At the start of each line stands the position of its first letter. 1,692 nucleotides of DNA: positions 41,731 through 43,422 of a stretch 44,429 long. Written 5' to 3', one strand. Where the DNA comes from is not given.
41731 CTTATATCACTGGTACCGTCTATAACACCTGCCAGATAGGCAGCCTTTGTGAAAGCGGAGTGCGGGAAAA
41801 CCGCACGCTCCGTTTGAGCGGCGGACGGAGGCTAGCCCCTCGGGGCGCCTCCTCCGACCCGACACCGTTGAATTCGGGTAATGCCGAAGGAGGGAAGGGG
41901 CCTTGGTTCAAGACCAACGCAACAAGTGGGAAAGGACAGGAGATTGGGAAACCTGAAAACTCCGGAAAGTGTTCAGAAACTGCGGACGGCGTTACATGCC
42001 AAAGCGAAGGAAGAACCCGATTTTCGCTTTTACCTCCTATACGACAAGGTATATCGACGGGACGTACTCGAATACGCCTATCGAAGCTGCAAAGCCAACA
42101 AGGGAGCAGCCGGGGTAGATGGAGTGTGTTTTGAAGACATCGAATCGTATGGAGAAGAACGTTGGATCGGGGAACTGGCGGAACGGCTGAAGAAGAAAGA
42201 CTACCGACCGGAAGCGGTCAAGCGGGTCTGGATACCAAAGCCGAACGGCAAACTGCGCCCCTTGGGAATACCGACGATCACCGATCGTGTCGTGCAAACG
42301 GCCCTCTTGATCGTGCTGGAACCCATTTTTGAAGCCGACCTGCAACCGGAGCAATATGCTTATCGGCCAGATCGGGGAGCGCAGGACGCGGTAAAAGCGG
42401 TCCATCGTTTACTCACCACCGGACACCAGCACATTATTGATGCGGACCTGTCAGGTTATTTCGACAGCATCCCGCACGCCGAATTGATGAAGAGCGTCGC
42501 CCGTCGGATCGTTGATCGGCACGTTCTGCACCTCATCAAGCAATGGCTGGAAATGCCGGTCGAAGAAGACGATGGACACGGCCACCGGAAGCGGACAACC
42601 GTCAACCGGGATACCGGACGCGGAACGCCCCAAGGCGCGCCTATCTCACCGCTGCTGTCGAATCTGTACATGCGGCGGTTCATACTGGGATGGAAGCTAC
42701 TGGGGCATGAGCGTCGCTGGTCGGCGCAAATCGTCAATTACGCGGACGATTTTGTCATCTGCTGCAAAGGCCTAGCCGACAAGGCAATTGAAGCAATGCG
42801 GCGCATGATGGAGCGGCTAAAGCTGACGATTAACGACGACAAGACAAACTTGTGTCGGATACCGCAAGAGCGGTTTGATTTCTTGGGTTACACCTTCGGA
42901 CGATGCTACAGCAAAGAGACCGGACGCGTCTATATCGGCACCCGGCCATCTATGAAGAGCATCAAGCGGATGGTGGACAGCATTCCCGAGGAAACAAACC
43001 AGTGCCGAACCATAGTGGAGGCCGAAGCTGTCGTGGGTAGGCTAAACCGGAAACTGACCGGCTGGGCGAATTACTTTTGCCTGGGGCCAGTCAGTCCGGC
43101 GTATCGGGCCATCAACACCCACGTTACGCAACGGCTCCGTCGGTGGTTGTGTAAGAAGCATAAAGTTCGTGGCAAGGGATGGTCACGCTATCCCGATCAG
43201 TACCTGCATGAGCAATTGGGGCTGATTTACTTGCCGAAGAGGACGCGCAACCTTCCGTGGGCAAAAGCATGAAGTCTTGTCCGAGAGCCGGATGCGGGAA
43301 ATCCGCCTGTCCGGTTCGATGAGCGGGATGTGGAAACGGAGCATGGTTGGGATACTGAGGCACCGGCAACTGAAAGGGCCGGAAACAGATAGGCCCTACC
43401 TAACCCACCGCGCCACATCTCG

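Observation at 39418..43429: Nested group II introns (bacterial twintron): one complete intron inside another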

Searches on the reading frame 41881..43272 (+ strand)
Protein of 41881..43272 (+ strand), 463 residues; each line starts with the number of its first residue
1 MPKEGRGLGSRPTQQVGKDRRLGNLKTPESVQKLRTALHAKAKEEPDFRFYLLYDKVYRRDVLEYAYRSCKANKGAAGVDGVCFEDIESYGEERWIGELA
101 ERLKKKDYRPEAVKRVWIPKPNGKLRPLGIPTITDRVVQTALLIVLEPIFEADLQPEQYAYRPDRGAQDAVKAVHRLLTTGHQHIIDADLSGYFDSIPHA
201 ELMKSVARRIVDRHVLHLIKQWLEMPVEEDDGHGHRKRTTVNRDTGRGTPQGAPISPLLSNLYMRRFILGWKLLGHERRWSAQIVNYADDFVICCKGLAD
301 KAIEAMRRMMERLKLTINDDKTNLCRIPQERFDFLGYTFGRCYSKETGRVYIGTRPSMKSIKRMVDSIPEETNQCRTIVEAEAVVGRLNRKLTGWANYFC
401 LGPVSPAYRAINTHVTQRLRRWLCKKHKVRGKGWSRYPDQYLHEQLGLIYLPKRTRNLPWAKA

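Call 8: search_protein_families(library=pfam, proteins=[window:41881-43272:+])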
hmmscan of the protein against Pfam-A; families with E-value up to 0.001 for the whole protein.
window:41881-43272:+ (463 aa): 2 families
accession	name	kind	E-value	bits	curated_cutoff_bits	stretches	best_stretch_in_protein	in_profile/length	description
PF00078.32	RVT_1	-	2.2e-39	135.7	29.6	1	118-339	1-205/205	Reverse transcriptase (RNA-dependent DNA polymerase)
PF08388.16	GIIM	-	1.5e-14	54.2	23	1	361-435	1-75/80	Group II intron, maturase-specific domain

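Call 9: search_protein_families(library=ncbifam, proteins=[window:41881-43272:+])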
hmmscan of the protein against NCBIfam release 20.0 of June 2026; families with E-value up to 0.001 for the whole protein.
window:41881-43272:+ (463 aa): 6 families
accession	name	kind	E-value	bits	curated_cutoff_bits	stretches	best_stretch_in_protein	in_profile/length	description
TIGR04416.1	group_II_RT_mat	equivalog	1.4e-106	356.6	300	1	61-427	2-353/353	group II intron reverse transcriptase/maturase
NF041747.1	Drt3a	equivalog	1.9e-16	60.4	200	1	169-368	96-292/412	antiviral reverse transcriptase Drt3a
NF041746.1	Drt2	equivalog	1.3e-15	57.5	390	1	240-339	215-321/416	antiviral reverse transcriptase Drt2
NF038233.2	retron_St85_RT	exception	1.5e-13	50.7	235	1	110-324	22-216/289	retron St85 family RNA-directed DNA polymerase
NF042941.1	Retron_TIR_antiphage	equivalog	3.8e-05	22.7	600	0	248-295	139-184/464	TIR domain-containing anti-phage reverse transcriptase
NF038237.1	retron_Ec67_fus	exception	0.0007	18.2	450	0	250-294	162-204/572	retron Ec67 family RNA-directed DNA polymerase/endonuclease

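Call 12: find_related_loci(query=window:41881-43272:+, collection=genome_contigs, flank=4000)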
Query window:41881-43272:+ (463 aa) in genome_contigs; peptide patterns used: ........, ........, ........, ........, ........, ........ (x = any residue, [..] = any of these).
466 stretches matched a pattern; 418 encode a relative of the query (tblastn E <= 1e-3); the best 80 are kept; 77 distinct loci.
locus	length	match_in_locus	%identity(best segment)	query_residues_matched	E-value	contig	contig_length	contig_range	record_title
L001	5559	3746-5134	93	1-463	0e+0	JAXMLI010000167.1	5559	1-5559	MAG: Smithellaceae bacterium isolate L4_metabat.bin.25 k141_108727, whole genome shotgun sequence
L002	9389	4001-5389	84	1-463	0e+0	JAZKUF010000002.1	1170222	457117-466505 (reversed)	MAG: Candidatus Accumulibacter jenkinsii isolate UW20 Ga0558716_00024, whole genome shotgun sequence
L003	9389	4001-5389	84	1-463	0e+0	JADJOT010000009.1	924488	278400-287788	MAG: Candidatus Accumulibacter affinis isolate Fred_18-Q3-R57-64_BAT3C.720 tig00351075-10-9238580, whole genome shotgun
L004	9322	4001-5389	84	1-463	0e+0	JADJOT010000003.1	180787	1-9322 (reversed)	MAG: Candidatus Accumulibacter affinis isolate Fred_18-Q3-R57-64_BAT3C.720 tig00004116-10-1811050, whole genome shotgun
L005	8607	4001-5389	85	1-463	0e+0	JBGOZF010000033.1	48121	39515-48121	MAG: Rhodocyclaceae bacterium isolate OBJ_0618_130150_23 k141_5787827_length_48121_cov_13.4208, whole genome shotgun seq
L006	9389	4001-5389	81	1-463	0e+0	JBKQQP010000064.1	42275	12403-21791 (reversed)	MAG: Syntrophales bacterium isolate MGr2D2E2F__bin_107 MGr2D2E2F_000000224053, whole genome shotgun sequence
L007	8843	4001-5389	80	1-463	0e+0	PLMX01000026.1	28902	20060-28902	MAG: Syntrophaceae bacterium isolate fen_1164 73.20120800_E2X.21_contig_19267, whole genome shotgun sequence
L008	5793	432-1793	80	5-461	0e+0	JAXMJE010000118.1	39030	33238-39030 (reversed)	MAG: Azonexus sp. isolate G7_maxbin.009_sub k141_238612, whole genome shotgun sequence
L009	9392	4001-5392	78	1-463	0e+0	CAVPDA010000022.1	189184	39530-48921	MAG: uncultured beta proteobacterium isolate MFD00032.bin.2.89 genome assembly, contig: contig_9126, whole genome shotgu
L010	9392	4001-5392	78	1-463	0e+0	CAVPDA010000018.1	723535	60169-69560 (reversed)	MAG: uncultured beta proteobacterium isolate MFD00032.bin.2.89 genome assembly, contig: contig_9097, whole genome shotgu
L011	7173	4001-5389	84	1-463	0e+0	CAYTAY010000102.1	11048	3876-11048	MAG TPA_asm: uncultured Azoarcus sp. isolate binchicken_co315_29 genome assembly, contig: NODE_3325_length_11048_cov_9.2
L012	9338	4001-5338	78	18-463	0e+0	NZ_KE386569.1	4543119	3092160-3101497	Methylobacter luteus IMV-B-3098 MetluDRAFT_scaffold1.1, whole genome shotgun sequence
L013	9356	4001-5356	77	1-452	0e+0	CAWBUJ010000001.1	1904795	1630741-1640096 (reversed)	MAG: uncultured Acidobacteriaceae bacterium isolate MFD05502.bin.1.202 genome assembly, contig: contig_12674, whole geno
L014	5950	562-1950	75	1-463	0e+0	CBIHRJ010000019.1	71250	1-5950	MAG TPA_asm: uncultured Noviherbaspirillum sp. isolate SRR18156188_binner12_Refined_43 genome assembly, contig: ERZ27336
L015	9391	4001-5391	83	1-463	0e+0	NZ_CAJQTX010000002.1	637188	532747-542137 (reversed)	MAG: Candidatus Accumulibacter sp. ACC003 isolate ACC003_d322, whole genome shotgun sequence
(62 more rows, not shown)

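Call 13: find_homologous_proteins(query=window:41881-43272:+, max_evalue=1e-30)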
Query window:41881-43272:+ (463 aa): 8000 proteins with E <= 1e-30 among 8000 candidates; the best 120 are listed.
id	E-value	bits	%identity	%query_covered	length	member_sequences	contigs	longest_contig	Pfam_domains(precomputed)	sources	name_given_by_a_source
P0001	0.0e+0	1020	93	99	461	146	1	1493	PF00078.33,PF08388.17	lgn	-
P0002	1.6e-294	995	92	99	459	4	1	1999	PF00078.33,PF08388.17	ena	-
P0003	1.4e-272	923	86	99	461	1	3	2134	PF00078.33,PF08388.17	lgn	-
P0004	2.8e-272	922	85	99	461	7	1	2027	PF00078.33,PF08388.17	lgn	-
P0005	9.3e-269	910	84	99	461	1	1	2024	PF00078.33,PF08388.17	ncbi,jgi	jgi:RNA-directed DNA polymerase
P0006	4.7e-268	908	84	99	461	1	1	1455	PF00078.33,PF08388.17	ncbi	-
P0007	8.9e-268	907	83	99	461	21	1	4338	PF00078.33,PF08388.17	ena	-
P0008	2.6e-267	905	83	99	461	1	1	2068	PF00078.33,PF08388.17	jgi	jgi:RNA-directed DNA polymerase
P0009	4.1e-267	905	83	99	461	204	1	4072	PF00078.33,PF08388.17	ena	-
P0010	7.5e-266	901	87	95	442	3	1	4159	PF00078.33,PF08388.17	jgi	jgi:RNA-directed DNA polymerase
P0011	9.6e-266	900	83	99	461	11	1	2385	PF00078.33,PF08388.17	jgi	jgi:group II intron reverse transcriptase/maturase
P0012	1.3e-265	900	83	99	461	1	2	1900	PF00078.33,PF08388.17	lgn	-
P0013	1.9e-265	899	83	99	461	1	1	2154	PF00078.33,PF08388.17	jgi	-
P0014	2.7e-265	899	83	99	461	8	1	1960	PF00078.33,PF08388.17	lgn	-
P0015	3.0e-265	899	86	95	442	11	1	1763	PF00078.33,PF08388.17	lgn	-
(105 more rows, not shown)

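Call 54: search_solved_structures(query=window:41881-43272:+, max_evalue=0.00001)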
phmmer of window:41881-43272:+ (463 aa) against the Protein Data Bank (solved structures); distinct sequences matched with E-value up to 0.00001: 12.
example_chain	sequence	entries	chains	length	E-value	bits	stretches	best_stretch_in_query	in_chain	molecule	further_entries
6ar1_A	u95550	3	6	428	9.4e-53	182.9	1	53-424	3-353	GsI-IIC RT | Trt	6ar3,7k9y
7uim_D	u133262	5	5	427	1.3e-47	166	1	54-428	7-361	Group II intron reverse transcriptase/maturase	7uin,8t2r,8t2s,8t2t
5hhj_A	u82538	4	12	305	5e-42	147.6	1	53-339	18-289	Retron-type reverse transcriptase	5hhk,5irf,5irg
6me0_C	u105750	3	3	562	2.3e-41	145.4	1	76-436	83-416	Maturase reverse transcriptase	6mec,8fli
5hhl_A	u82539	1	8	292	4.5e-40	141.1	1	54-338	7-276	Retron-type reverse transcriptase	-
5g2x_C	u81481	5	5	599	1.2e-34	123.3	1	41-272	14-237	GROUP II INTRON-ENCODED PROTEIN LTRA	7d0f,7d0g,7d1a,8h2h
7kft_D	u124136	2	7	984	3.9e-26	95.2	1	101-345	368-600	Cas6-RT-Cas1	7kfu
9d4s_A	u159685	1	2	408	1e-12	50.9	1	118-338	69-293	Group II intron-like 4 reverse transcriptase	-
9d5x_A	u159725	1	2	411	1e-12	50.9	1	118-338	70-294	Group II intron-like 4 reverse transcriptase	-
8ub7_A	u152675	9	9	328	6.2e-10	41.7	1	103-210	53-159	Reverse transcriptase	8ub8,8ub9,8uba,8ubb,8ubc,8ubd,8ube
9c0i_A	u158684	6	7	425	5.6e-07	32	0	242-324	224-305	Reverse transcriptase/maturase family protein | Antiviral reverse transcriptase Drt2 | RNA-dependent DNA polymerase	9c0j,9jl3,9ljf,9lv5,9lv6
9lje_A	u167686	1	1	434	6.1e-07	31.9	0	242-324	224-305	RNA-dependent DNA polymerase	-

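Call 58: search_dna_similar(query=window:41881-43272:+, collection=plasmids, mode=protein, max_rows=25, max_evalue=1e-20)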
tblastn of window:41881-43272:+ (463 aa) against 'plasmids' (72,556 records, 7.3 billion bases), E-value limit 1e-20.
The search stops at 5000 records and this limit was reached: more records match than are counted here, and every count below describes the 5000 best-scoring records only.
Records with a match: at least 5000; places in all: 7413; records where one place covers at least 80% of the query: 4501.
Best place of each record, by identity: 60-80% 3; <60% 4997.
By first word of the organism name: Klebsiella 3575; Enterococcus 265; Escherichia 173; Enterobacter 149; Bacillus 129; Sinorhizobium 63; Citrobacter 51; Streptomyces 47; Bradyrhizobium 42; Salmonella 42; and 103 more.
By predicted mobility (MOB-suite, as given by PLSDB): conjugative 2893; non-mobilizable 1098; mobilizable 1009.
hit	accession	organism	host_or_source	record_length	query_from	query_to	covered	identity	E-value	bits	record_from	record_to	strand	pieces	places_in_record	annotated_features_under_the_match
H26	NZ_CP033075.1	Buttiauxella sp. 3AFRM03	Cerambycidae sp.,pure isolate,larvae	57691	1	463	100%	61.9%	0e+0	582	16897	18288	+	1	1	ltrA: group II intron reverse transcriptase/maturase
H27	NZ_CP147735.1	Xenorhabdus sp. TH1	Steinernema sp. a AB-2023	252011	1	463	100%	61.6%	0e+0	578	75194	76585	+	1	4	ltrA: group II intron reverse transcriptase/maturase | hypothetical protein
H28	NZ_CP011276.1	Planctomyces sp. SH-PL62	cell culture,sugar beet rhizosphere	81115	24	463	95%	64.5%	0e+0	572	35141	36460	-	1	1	ltrA: group II intron reverse transcriptase/maturase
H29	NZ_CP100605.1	Bradyrhizobium sp. Ash2021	-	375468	21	463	96%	59.7%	2e-172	544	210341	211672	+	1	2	ltrA: group II intron reverse transcriptase/maturase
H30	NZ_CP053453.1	Frigoriglobus tundricola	cell culture,tundra wetland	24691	20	462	96%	59.0%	1e-172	544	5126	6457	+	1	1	none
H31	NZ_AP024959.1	Paraburkholderia terrae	-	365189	1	451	97%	57.5%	3e-165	523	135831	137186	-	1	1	ltrA: group II intron reverse transcriptase/maturase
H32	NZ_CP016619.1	Microvirga ossetica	Vicia alpestris,cell culture,nodules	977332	21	463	96%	58.3%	1e-167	530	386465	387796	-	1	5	ltrA: group II intron reverse transcriptase/maturase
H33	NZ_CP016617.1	Microvirga ossetica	Vicia alpestris,cell culture,nodules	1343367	21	463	96%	58.3%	4e-167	528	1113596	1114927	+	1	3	none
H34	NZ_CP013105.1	Paraburkholderia caribensis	-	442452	1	451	97%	57.0%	2e-138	519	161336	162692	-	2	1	none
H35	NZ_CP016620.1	Microvirga ossetica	Vicia alpestris,cell culture,nodules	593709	21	463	96%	57.9%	2e-165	523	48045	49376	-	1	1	ltrA: group II intron reverse transcriptase/maturase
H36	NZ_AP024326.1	Caballeronia sp. NK8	-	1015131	1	451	97%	56.2%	1e-160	509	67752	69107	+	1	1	record has no annotation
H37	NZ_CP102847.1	Microvirga terrae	soil,soil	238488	21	463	96%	57.2%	1e-158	504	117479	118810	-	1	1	ltrA: group II intron reverse transcriptase/maturase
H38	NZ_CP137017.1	Sinorhizobium fredii GR64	Phaseolus vulgaris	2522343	1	463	96%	57.0%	6e-136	511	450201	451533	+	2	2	record has no annotation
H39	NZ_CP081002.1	Sphingobium sp. V4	cell culture,soil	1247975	7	451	96%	56.3%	6e-158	502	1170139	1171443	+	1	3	record has no annotation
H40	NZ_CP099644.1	Paraburkholderia fungorum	Arabidopsis thaliana,pure culture,leaf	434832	21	454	94%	57.5%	3e-160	509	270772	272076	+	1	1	ltrA: group II intron reverse transcriptase/maturase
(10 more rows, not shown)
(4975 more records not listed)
